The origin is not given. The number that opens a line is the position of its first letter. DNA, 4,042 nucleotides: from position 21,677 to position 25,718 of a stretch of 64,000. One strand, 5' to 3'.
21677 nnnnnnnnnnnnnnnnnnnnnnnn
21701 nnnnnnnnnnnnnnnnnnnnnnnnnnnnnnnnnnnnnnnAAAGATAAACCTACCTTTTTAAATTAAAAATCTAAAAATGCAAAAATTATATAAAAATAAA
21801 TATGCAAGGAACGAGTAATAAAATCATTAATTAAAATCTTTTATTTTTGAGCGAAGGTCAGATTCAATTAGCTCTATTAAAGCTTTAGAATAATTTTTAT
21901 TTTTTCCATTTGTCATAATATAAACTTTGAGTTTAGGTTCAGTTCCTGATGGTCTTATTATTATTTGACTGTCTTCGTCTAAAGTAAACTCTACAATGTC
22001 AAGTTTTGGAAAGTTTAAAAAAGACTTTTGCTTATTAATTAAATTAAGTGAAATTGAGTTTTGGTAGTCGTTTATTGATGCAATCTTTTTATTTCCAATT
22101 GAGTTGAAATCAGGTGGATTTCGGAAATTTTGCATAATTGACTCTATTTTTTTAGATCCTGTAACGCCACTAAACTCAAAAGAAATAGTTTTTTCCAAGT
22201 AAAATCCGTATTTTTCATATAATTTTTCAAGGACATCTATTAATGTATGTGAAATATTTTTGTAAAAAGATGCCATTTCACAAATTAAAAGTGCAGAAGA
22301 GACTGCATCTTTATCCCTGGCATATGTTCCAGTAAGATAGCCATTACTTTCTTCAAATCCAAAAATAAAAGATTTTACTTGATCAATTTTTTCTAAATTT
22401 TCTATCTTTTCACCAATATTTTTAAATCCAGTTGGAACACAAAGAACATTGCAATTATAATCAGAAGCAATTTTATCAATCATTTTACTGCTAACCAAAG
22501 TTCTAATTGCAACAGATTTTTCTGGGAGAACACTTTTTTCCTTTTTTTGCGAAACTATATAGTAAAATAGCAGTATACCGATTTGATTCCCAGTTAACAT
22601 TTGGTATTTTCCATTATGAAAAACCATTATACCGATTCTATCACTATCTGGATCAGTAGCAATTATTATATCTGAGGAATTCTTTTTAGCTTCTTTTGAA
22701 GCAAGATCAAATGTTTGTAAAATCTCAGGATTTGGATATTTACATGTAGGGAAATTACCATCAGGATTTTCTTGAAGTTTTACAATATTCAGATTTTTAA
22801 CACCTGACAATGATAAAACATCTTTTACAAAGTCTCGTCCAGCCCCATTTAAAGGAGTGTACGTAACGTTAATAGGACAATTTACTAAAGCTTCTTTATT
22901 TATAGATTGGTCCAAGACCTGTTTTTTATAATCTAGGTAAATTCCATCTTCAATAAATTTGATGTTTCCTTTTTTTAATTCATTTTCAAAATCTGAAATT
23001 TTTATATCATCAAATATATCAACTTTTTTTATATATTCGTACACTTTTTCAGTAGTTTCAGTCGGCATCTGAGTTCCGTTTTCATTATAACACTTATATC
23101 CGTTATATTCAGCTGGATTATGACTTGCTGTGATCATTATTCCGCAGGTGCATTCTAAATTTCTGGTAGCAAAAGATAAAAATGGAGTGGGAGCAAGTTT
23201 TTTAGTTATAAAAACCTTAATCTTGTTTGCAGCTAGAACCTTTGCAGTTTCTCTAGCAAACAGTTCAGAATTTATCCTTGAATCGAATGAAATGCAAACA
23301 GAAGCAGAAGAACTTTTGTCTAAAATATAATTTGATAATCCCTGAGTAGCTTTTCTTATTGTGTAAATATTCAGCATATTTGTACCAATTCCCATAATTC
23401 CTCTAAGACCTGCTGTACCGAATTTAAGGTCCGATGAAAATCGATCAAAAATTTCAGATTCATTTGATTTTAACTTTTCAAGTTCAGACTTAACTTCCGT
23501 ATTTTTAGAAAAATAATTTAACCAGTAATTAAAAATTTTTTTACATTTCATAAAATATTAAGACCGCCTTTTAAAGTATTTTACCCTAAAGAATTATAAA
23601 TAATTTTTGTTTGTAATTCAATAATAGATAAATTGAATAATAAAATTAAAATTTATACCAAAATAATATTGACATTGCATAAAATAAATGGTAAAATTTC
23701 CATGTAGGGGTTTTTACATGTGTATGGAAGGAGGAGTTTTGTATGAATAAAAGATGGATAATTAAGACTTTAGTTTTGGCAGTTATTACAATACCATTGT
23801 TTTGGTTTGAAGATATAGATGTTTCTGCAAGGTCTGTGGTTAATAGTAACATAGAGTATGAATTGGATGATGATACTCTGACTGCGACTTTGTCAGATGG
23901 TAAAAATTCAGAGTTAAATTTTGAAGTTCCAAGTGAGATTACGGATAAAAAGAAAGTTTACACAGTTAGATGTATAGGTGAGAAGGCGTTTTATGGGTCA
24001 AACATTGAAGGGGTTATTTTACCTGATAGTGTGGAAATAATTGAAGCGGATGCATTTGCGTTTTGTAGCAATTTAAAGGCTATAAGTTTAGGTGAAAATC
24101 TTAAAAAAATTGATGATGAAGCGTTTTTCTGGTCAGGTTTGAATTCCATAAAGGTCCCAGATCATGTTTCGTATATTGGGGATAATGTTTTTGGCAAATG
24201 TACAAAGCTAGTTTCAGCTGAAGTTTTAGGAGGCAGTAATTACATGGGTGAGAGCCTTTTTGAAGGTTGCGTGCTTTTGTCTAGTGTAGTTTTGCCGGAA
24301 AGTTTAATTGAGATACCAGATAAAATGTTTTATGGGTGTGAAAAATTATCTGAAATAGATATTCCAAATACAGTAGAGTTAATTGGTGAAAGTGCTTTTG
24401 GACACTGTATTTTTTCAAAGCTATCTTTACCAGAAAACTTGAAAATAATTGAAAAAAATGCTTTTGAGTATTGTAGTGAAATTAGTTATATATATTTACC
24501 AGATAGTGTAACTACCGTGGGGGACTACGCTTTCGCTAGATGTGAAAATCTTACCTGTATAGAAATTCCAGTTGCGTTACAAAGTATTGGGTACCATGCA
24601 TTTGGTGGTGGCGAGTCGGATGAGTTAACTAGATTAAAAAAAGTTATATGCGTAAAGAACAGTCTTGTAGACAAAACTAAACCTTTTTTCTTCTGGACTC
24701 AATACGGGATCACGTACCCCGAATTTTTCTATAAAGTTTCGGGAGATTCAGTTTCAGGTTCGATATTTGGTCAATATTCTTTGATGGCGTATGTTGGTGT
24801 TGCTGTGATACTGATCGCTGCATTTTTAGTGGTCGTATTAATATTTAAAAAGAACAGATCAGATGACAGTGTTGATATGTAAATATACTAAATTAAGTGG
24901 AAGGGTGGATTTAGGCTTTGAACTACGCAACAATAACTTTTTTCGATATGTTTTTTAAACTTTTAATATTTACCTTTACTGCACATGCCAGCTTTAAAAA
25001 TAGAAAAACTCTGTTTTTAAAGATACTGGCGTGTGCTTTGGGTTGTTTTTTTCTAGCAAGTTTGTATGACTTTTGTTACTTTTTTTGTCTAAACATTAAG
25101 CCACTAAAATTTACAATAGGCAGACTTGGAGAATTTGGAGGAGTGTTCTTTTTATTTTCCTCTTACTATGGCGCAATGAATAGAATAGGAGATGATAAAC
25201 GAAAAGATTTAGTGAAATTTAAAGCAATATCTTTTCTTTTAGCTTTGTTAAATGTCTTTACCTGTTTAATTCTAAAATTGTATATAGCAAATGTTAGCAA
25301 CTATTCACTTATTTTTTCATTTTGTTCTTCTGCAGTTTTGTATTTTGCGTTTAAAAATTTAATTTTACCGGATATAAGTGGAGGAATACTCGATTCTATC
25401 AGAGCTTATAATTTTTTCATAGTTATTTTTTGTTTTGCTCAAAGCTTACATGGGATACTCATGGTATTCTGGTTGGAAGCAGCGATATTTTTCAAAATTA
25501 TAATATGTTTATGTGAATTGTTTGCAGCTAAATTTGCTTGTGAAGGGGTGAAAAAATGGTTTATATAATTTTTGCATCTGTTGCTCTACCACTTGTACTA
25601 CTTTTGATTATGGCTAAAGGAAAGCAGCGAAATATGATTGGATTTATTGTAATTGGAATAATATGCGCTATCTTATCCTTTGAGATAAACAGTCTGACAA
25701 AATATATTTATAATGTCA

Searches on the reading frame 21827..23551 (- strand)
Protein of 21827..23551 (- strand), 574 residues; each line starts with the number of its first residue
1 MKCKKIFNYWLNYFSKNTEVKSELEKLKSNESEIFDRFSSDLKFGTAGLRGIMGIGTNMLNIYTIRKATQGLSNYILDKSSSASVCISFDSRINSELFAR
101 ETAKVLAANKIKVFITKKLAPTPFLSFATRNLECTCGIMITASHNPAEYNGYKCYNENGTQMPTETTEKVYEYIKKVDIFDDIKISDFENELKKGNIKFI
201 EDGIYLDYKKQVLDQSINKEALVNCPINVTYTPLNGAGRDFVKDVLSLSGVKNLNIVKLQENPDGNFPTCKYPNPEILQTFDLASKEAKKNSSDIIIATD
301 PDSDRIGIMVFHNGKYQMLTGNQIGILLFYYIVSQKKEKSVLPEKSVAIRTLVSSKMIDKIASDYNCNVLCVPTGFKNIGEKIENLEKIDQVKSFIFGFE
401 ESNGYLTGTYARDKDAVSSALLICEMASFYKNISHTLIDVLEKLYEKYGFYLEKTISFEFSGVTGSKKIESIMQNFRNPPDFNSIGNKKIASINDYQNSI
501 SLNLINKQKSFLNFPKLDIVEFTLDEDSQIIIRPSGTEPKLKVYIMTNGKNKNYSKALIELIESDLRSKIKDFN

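Call 59: search_protein_families(library=pfam, proteins=[window:21827-23551:-], max_evalue=0.00001)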
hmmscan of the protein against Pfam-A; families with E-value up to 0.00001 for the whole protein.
window:21827-23551:- (574 aa): 4 families
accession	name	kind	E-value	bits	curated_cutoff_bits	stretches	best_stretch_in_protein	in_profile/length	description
PF02878.22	PGM_PMM_I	-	8.2e-43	145.8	22.5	1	42-177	2-134/138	Phosphoglucomutase/phosphomannomutase, alpha/beta/alpha domain I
PF02879.22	PGM_PMM_II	-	8.4e-22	78.1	29.3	1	211-309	6-99/103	Phosphoglucomutase/phosphomannomutase, alpha/beta/alpha domain II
PF02880.22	PGM_PMM_III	-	5.8e-19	68.8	20.7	1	321-448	2-115/115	Phosphoglucomutase/phosphomannomutase, alpha/beta/alpha domain III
PF00408.26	PGM_PMM_IV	-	7e-06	26.5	23.1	0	520-545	25-50/68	Phosphoglucomutase/phosphomannomutase, C-terminal domain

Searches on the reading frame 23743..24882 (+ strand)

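Call 59: search_protein_families(library=pfam, proteins=[window:23743-24882:+], max_evalue=0.00001)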
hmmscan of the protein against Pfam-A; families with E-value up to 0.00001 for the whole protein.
window:23743-24882:+ (379 aa): 2 families
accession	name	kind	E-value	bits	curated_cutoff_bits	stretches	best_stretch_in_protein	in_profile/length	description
PF13306.12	LRR_5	-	1.1e-64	216.5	27.7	2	168-288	3-121/127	BspA type Leucine rich repeat region (6 copies)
PF13855.12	LRR_8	-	1.2e-06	28.6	27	0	100-128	16-45/61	Leucine rich repeat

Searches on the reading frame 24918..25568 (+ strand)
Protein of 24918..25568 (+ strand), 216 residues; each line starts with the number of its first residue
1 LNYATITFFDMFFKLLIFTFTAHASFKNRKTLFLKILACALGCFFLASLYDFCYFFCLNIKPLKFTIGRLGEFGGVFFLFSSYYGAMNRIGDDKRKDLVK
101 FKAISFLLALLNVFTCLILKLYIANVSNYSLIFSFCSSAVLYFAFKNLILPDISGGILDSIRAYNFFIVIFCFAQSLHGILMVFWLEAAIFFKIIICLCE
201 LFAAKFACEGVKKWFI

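Call 59: search_protein_families(library=pfam, proteins=[window:24918-25568:+], max_evalue=0.00001)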
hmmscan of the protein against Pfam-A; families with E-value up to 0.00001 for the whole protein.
window:24918-25568:+ (216 aa): 0 families

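Call 88: search_protein_families(library=phrogs, proteins=[window:24918-25568:+], max_evalue=0.001)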
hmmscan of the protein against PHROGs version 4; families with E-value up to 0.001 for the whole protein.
window:24918-25568:+ (216 aa): 0 families
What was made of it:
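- Tried and rejected: PHROGs gave no hit for the upstream CIS_tube-like gene or the 991-aa gene (call 88).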
